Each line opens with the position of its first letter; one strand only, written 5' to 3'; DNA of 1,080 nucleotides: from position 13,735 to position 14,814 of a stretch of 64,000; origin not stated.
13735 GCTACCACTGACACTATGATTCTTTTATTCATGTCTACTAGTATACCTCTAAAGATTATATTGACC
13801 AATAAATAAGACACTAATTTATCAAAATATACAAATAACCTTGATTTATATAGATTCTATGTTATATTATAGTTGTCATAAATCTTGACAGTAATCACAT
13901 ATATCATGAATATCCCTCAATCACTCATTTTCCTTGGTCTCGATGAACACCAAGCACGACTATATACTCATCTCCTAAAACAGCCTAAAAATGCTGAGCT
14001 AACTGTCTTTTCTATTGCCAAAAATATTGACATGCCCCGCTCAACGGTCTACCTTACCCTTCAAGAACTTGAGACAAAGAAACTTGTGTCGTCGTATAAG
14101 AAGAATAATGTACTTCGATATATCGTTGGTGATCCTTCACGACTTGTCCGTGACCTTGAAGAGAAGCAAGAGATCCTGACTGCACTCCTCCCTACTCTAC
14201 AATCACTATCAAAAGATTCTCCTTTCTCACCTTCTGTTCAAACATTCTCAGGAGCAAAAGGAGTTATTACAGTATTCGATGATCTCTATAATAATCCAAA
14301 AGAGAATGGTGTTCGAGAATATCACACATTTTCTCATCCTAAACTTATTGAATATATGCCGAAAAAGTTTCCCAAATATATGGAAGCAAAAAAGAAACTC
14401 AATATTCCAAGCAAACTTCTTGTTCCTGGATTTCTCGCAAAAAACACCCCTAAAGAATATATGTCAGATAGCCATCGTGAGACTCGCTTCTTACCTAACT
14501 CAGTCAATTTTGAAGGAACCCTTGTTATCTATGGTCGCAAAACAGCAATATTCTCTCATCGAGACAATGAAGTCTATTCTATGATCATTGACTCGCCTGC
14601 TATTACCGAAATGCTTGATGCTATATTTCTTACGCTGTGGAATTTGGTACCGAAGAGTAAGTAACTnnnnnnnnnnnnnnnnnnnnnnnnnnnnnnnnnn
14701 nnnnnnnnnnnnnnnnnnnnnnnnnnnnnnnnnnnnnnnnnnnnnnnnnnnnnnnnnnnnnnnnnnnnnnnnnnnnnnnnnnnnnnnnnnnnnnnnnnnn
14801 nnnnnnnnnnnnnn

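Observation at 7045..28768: Eleven tandem LivK-type substrate-binding paralogs served by one dispersed ABC core and five TrmB-like regulators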

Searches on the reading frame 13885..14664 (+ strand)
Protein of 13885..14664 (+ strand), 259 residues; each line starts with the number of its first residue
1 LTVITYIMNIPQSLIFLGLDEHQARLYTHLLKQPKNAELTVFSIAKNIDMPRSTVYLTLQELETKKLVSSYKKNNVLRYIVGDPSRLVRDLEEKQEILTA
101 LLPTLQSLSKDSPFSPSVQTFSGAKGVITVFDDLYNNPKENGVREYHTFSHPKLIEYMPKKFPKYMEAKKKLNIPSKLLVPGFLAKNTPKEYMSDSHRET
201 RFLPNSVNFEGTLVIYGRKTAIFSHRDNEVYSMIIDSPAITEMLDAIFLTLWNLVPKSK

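Call 4: search_protein_families(library=pfam, proteins=[window:13885-14664:+], max_evalue=0.01)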
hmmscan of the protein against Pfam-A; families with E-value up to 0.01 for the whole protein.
window:13885-14664:+ (259 aa): 4 families
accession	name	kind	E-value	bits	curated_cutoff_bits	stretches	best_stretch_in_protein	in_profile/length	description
PF01978.25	TrmB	-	8.7e-10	38.8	25.6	1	16-75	3-59/68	Sugar-specific transcriptional regulator TrmB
PF09339.16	HTH_IclR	-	0.002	18.3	22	1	36-68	16-48/52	IclR helix-turn-helix domain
PF24270.1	HTH_Cmi2_C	-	0.0043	17.7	27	1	21-71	71-121/125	Cmi2, C-terminal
PF03965.22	Penicillinase_R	-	0.007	17.2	22.6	0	44-80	27-63/115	Penicillinase repressor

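Call 11: search_protein_families(library=ncbifam, proteins=[window:13885-14664:+], max_evalue=0.01)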
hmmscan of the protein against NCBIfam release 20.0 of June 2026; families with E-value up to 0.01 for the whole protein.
window:13885-14664:+ (259 aa): 3 families
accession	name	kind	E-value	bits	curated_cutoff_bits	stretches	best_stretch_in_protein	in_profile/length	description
TIGR01884.1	cas_HTH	subfamily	0.001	18.5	60.2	1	38-77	156-194/202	CRISPR-associated CARF protein Csa3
NF033788.1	HTH_metalloreg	subfamily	0.0019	18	55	1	21-84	11-71/77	metalloregulator ArsR/SmtB family transcription factor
NF053606.1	Sta1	subfamily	0.0029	17.7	80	1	17-75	16-71/100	Sta1 family transcriptional regulator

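Call 13: find_homologous_proteins(query=A1, max_evalue=0.00001)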
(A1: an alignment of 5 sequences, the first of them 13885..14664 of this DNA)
Query A1 (5 sequences) (259 aa, profile of the alignment): 79 proteins with E <= 0.00001 among 3114 candidates.
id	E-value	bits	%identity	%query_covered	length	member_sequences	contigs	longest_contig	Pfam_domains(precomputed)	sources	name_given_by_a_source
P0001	1.2e-90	322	100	97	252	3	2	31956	PF01978.26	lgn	-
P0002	6.1e-90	319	26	47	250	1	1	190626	PF01978.26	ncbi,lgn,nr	ncbi:MAG: hypothetical protein HZA80_01915 [Candidatus Taylorbacteria bacterium]|nr:hypothetical pro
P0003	6.2e-73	264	73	97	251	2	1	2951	PF01978.26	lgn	-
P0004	6.4e-72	260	74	97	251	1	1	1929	PF01978.26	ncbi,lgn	-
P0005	2.7e-67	245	68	97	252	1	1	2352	PF01978.26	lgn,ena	-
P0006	3.1e-67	245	67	97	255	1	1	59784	PF01978.26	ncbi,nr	ncbi:MAG: transcriptional regulator TrmB [Candidatus Taylorbacteria bacterium]|nr:transcriptional re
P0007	2.9e-65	238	71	96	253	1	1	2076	PF01978.26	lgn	-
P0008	3.1e-65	238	71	96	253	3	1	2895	PF01978.26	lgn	-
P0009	4.6e-65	238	67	97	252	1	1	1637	PF01978.26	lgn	-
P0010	2.6e-64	235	69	96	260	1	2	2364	PF01978.26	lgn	-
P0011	6.2e-64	234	70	97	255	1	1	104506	PF01978.26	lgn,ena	-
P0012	1.3e-63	233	69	97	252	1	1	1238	PF01978.26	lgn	-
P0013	2.5e-63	232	66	96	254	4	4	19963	PF01978.26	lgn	-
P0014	3.3e-63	232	23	96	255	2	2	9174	PF01978.26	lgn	-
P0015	6.3e-63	231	66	97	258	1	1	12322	PF01978.26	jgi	jgi:sugar-specific transcriptional regulator TrmB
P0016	1.9e-62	229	70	96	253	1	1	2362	PF01978.26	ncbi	-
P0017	2.1e-62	229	63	96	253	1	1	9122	PF01978.26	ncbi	-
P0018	7.9e-62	227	67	97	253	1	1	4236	PF01978.26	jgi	jgi:sugar-specific transcriptional regulator TrmB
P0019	8.5e-62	227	64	97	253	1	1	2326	PF01978.26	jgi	jgi:sugar-specific transcriptional regulator TrmB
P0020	9.4e-62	227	65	96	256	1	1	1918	PF01978.26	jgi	jgi:sugar-specific transcriptional regulator TrmB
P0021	1.4e-61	226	63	96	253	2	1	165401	PF01978.26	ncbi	ncbi:MAG TPA: helix-turn-helix domain-containing protein [Candidatus Paceibacterota bacterium]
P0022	1.5e-61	226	64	97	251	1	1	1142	PF01978.26,PF09339.17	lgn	-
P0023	2.2e-61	226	22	96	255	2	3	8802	PF01978.26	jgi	jgi:sugar-specific transcriptional regulator TrmB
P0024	1.2e-60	223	64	97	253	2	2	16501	PF01978.26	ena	-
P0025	1.8e-60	223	65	97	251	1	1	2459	PF01978.26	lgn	-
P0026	9.9e-60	220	64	97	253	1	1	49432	PF01978.26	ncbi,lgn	-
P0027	1.8e-59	219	24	93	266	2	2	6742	PF01978.26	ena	-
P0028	1.9e-59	219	64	97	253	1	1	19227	PF01978.26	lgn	-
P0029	3.1e-59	219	24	83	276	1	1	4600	PF01978.26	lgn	-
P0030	3.4e-59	219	30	44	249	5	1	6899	PF01978.26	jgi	jgi:sugar-specific transcriptional regulator TrmB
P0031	4.4e-59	218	24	47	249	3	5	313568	PF01978.26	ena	-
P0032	5.4e-59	218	60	97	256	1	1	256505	PF01978.26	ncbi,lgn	ncbi:MAG: helix-turn-helix domain-containing protein [Patescibacteria group bacterium]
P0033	5.5e-59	218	63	96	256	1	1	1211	PF01978.26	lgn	-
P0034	6.7e-59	218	22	93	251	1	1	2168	PF01978.26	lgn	-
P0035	9.9e-59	217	59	96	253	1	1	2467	PF01978.26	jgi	jgi:sugar-specific transcriptional regulator TrmB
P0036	1.9e-58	216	25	83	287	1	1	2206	PF01978.26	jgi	jgi:predicted DNA-binding transcriptional regulator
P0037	1.1e-57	214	62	97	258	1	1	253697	PF01978.26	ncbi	-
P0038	2.0e-57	213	60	97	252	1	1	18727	PF01978.26,PF09339.17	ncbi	-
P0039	2.5e-57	212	22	48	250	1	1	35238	PF01978.26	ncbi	-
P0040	1.1e-56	210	24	95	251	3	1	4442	PF01978.26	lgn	-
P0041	1.9e-56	210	60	97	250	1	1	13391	PF01978.26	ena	-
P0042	1.9e-56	210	62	95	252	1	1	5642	PF01978.26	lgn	-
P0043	4.4e-56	208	51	97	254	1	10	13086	PF01978.26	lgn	-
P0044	9.0e-56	207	68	98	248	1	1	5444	PF01978.26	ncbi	-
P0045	8.4e-55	204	25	93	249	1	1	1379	PF01978.26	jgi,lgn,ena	-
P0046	1.3e-54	203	60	97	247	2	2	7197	PF01978.26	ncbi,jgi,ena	jgi:sugar-specific transcriptional regulator TrmB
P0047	1.5e-54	203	60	97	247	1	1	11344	PF01978.26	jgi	-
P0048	4.7e-54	202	26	47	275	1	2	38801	PF01978.26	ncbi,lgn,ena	ncbi:MAG TPA: helix-turn-helix domain-containing protein [Candidatus Paceibacterota bacterium]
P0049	9.6e-53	197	49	97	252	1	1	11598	PF01978.26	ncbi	-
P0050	2.2e-52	196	58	97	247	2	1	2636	PF01978.26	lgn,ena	-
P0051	4.1e-51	192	-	-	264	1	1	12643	PF01978.26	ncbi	-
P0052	3.3e-50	189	23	93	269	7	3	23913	PF01978.26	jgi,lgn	jgi:sugar-specific transcriptional regulator TrmB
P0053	5.6e-50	188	21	92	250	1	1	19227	PF01978.26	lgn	-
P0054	8.5e-50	188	26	44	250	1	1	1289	PF01978.26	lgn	-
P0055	8.0e-49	185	-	-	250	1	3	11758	PF01978.26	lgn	-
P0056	4.9e-48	182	22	94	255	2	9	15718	PF01978.26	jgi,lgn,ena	jgi:sugar-specific transcriptional regulator TrmB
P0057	1.3e-47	181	23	91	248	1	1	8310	PF01978.26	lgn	-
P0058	3.2e-47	179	24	44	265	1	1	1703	PF01978.26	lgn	-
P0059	3.4e-47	179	20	93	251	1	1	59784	PF01978.26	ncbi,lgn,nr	ncbi:MAG: TrmB family transcriptional regulator [Candidatus Taylorbacteria bacterium]|nr:TrmB family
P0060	3.5e-47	179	24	95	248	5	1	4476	PF01978.26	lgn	-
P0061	4.0e-47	179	30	45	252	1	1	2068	PF01978.26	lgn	-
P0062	6.0e-47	178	28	48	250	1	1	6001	PF01978.26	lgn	-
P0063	6.6e-47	178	24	92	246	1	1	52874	PF01978.26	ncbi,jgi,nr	ncbi:MAG: hypothetical protein FGM57_01680 [Candidatus Taylorbacteria bacterium]|nr:hypothetical pro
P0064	6.1e-46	175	46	96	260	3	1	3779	PF01978.26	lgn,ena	-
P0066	1.1e-45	174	30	44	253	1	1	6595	PF01978.26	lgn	-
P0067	1.3e-45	174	24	93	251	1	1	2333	PF01978.26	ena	-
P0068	1.3e-45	174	26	93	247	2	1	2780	PF01978.26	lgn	-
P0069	5.0e-45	172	22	95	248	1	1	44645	PF01978.26,PF08221.18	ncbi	-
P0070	1.6e-44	170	23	92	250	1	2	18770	PF01978.26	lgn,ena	-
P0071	2.7e-44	170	25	44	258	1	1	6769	PF01978.26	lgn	-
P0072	3.5e-44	169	22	78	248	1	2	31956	PF01978.26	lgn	-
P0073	9.5e-44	168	28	44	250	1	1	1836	PF01978.26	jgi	jgi:sugar-specific transcriptional regulator TrmB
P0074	1.3e-43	167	27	31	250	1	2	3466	PF01978.26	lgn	-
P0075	5.9e-43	165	25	83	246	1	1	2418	PF01978.26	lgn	-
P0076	4.3e-40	156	27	83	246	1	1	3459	PF01978.26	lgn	-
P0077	2.2e-36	144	61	63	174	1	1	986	PF01978.26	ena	-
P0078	1.1e-35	142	25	78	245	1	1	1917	PF01978.26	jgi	jgi:sugar-specific transcriptional regulator TrmB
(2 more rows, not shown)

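Call 15: find_encoding_contigs(protein=P0002, flank=10000, max_places=3)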
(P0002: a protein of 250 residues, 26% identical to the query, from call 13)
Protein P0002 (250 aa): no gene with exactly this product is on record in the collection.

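Call 16: find_encoding_contigs(protein=P0006, flank=10000, max_places=3)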
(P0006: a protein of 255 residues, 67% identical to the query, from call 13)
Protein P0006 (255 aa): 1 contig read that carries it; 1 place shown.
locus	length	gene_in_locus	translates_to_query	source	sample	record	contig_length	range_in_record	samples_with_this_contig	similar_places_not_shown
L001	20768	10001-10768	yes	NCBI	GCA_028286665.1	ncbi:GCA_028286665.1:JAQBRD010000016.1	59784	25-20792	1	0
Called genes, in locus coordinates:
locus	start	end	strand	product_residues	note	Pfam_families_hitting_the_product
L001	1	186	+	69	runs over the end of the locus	?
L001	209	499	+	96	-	-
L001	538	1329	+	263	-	-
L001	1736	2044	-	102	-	-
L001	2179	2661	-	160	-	-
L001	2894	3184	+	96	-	PF01016:Ribosomal_L27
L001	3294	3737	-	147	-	PF01281:Ribosomal_L9_N, PF03948:Ribosomal_L9_C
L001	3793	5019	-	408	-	PF00595:PDZ, PF13180:PDZ_2, PF17820:PDZ_6, PF03572:Peptidase_S41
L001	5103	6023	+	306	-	PF01544:CorA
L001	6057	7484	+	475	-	PF01406:tRNA-synt_1e, PF01921:tRNA-synt_1f (faint), PF09334:tRNA-synt_1g (weak), PF23493:CysS_C (weak)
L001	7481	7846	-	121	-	-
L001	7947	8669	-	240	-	PF02463:SMC_N (faint), PF00005:ABC_tran, PF13304:AAA_21 (faint)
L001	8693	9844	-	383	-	PF13458:Peripla_BP_6, PF01094:ANF_receptor, PF13433:Peripla_BP_5 (weak)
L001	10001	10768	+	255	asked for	PF01978:TrmB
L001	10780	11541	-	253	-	PF02463:SMC_N (faint), PF13476:AAA_23 (weak), PF00005:ABC_tran, PF13175:AAA_15 (faint), PF13304:AAA_21 (faint), PF12399:BCA_ABC_TP_C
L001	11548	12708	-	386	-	PF13433:Peripla_BP_5, PF13458:Peripla_BP_6, PF01094:ANF_receptor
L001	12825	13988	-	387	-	PF13433:Peripla_BP_5, PF13458:Peripla_BP_6, PF01094:ANF_receptor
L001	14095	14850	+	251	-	PF01978:TrmB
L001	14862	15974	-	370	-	PF13433:Peripla_BP_5, PF13458:Peripla_BP_6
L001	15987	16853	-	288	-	PF02653:BPD_transp_2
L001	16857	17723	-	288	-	PF02653:BPD_transp_2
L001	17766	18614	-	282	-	PF01978:TrmB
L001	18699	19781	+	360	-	PF13433:Peripla_BP_5, PF13458:Peripla_BP_6, PF01094:ANF_receptor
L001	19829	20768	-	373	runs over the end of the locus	PF13433:Peripla_BP_5, PF13458:Peripla_BP_6, PF01094:ANF_receptor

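Call 17: find_encoding_contigs(protein=P0021, flank=10000, max_places=2)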
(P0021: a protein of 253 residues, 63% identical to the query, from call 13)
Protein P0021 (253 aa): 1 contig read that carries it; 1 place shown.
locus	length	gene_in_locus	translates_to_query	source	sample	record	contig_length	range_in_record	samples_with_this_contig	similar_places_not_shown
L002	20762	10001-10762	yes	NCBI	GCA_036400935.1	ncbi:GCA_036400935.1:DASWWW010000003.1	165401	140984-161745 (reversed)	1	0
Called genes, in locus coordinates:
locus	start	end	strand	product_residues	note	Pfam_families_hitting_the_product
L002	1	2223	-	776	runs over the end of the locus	PF13181:TPR_8 (faint), PF13428:TPR_14 (faint), PF23914:TPR_CcmH_CycH (weak), PF14559:TPR_19 (weak), PF00515:TPR_1 (weak), PF13432:TPR_16, PF12895:ANAPC3 (weak), PF14559:TPR_19 (weak), +6 more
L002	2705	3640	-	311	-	-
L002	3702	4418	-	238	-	PF02463:SMC_N (weak), PF00005:ABC_tran, PF13304:AAA_21 (faint)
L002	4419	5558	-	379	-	PF13433:Peripla_BP_5, PF13458:Peripla_BP_6, PF01094:ANF_receptor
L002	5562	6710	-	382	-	PF13433:Peripla_BP_5, PF13458:Peripla_BP_6, PF01094:ANF_receptor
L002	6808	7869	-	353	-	PF13458:Peripla_BP_6, PF13407:Peripla_BP_4 (faint), PF01094:ANF_receptor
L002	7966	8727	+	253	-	PF01978:TrmB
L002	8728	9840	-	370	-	PF13458:Peripla_BP_6, PF01094:ANF_receptor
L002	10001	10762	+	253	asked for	PF01978:TrmB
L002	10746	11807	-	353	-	PF13458:Peripla_BP_6, PF01094:ANF_receptor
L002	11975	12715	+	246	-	PF01978:TrmB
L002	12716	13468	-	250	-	PF13476:AAA_23 (weak), PF02463:SMC_N, PF00005:ABC_tran, PF13175:AAA_15 (faint), PF13304:AAA_21 (weak), PF12399:BCA_ABC_TP_C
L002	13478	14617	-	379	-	PF13433:Peripla_BP_5 (weak), PF13458:Peripla_BP_6, PF01094:ANF_receptor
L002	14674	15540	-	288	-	PF02653:BPD_transp_2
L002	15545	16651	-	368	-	PF04348:LppC (weak), PF13458:Peripla_BP_6, PF13433:Peripla_BP_5 (weak), PF01094:ANF_receptor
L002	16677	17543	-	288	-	PF02653:BPD_transp_2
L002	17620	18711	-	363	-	PF13458:Peripla_BP_6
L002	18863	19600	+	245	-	PF01978:TrmB (weak)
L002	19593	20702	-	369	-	PF13433:Peripla_BP_5, PF13458:Peripla_BP_6, PF01094:ANF_receptor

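Call 18: find_encoding_contigs(protein=P0032, flank=10000, max_places=2)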
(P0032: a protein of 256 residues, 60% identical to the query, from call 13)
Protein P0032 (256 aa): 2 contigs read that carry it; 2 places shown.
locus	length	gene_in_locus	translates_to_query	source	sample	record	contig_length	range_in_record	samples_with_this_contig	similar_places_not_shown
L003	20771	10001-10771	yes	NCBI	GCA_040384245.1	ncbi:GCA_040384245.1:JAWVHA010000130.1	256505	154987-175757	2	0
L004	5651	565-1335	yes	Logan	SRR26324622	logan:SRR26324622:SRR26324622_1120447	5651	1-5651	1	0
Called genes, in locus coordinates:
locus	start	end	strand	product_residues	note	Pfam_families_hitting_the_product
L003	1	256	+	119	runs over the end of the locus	PF01050:MannoseP_isomer, PF07883:Cupin_2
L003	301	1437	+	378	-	PF04041:Glyco_hydro_130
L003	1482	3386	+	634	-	PF04041:Glyco_hydro_130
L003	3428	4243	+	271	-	PF00702:Hydrolase (faint), PF03332:PMM, PF08282:Hydrolase_3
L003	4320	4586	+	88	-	-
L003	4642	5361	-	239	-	PF02463:SMC_N (faint), PF00005:ABC_tran, PF13304:AAA_21 (weak)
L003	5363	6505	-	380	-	PF13433:Peripla_BP_5, PF13458:Peripla_BP_6, PF01094:ANF_receptor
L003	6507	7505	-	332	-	PF13458:Peripla_BP_6, PF01094:ANF_receptor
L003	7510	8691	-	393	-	PF13433:Peripla_BP_5, PF13458:Peripla_BP_6, PF01094:ANF_receptor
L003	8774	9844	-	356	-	PF13458:Peripla_BP_6, PF01094:ANF_receptor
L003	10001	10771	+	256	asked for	PF01978:TrmB (weak)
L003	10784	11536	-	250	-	PF02463:SMC_N, PF13476:AAA_23 (weak), PF00005:ABC_tran, PF13175:AAA_15 (faint), PF13304:AAA_21 (faint), PF12399:BCA_ABC_TP_C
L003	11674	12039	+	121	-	PF18798:LPD3 (weak)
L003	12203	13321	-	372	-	PF13433:Peripla_BP_5, PF13458:Peripla_BP_6, PF01094:ANF_receptor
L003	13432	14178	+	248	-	PF01978:TrmB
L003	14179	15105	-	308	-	PF01094:ANF_receptor, PF13433:Peripla_BP_5, PF13458:Peripla_BP_6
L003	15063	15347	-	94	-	-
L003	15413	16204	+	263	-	PF01978:TrmB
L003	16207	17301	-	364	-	PF13458:Peripla_BP_6, PF01094:ANF_receptor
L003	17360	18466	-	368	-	PF04348:LppC (weak), PF13433:Peripla_BP_5, PF13458:Peripla_BP_6, PF01094:ANF_receptor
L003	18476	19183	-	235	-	PF05175:MTS, PF06325:PrmA, PF13847:Methyltransf_31 (weak)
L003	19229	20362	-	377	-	PF13433:Peripla_BP_5, PF13458:Peripla_BP_6, PF01094:ANF_receptor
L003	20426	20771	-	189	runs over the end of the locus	-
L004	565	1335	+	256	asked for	PF01978:TrmB (weak)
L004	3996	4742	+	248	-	PF01978:TrmB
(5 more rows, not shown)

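Call 19: find_encoding_contigs(protein=P0031, flank=10000, max_places=2)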
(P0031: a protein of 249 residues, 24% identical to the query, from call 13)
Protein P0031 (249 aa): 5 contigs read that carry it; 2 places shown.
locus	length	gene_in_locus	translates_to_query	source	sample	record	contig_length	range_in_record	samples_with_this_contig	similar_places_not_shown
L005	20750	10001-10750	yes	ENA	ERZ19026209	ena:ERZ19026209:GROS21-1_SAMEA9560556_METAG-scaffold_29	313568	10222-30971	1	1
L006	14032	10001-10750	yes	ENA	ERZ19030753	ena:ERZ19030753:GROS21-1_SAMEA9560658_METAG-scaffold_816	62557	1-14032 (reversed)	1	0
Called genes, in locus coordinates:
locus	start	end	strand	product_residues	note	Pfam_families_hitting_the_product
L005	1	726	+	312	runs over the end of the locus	PF02518:HATPase_c, PF14501:HATPase_c_5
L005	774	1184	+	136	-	PF08570:DUF1761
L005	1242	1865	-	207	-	-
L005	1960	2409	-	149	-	PF01230:HIT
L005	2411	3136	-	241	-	PF02463:SMC_N (faint), PF00005:ABC_tran, PF13304:AAA_21 (faint)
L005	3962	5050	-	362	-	PF13433:Peripla_BP_5, PF13458:Peripla_BP_6, PF01094:ANF_receptor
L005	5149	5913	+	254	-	PF01978:TrmB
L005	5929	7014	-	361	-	PF13458:Peripla_BP_6, PF01094:ANF_receptor (weak)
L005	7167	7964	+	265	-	-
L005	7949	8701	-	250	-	PF02463:SMC_N (faint), PF13476:AAA_23 (weak), PF00005:ABC_tran, PF13175:AAA_15 (faint), PF13304:AAA_21 (faint), PF12399:BCA_ABC_TP_C (weak)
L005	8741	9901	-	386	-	PF13433:Peripla_BP_5, PF13458:Peripla_BP_6, PF01094:ANF_receptor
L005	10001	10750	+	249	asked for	PF01978:TrmB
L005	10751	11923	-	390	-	PF13433:Peripla_BP_5, PF13458:Peripla_BP_6, PF01094:ANF_receptor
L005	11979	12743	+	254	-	PF01978:TrmB (weak)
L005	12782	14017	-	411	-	PF13458:Peripla_BP_6, PF01094:ANF_receptor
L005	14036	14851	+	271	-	PF01978:TrmB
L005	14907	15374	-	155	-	-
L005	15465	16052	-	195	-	-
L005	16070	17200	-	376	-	PF13433:Peripla_BP_5, PF13458:Peripla_BP_6, PF01094:ANF_receptor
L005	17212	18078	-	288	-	PF02653:BPD_transp_2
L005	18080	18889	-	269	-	PF02653:BPD_transp_2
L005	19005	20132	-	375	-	PF13433:Peripla_BP_5, PF13458:Peripla_BP_6, PF01094:ANF_receptor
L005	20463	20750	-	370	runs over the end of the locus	PF13433:Peripla_BP_5, PF13458:Peripla_BP_6, PF01094:ANF_receptor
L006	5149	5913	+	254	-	PF01978:TrmB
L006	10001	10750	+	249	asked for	PF01978:TrmB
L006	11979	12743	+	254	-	PF01978:TrmB (weak)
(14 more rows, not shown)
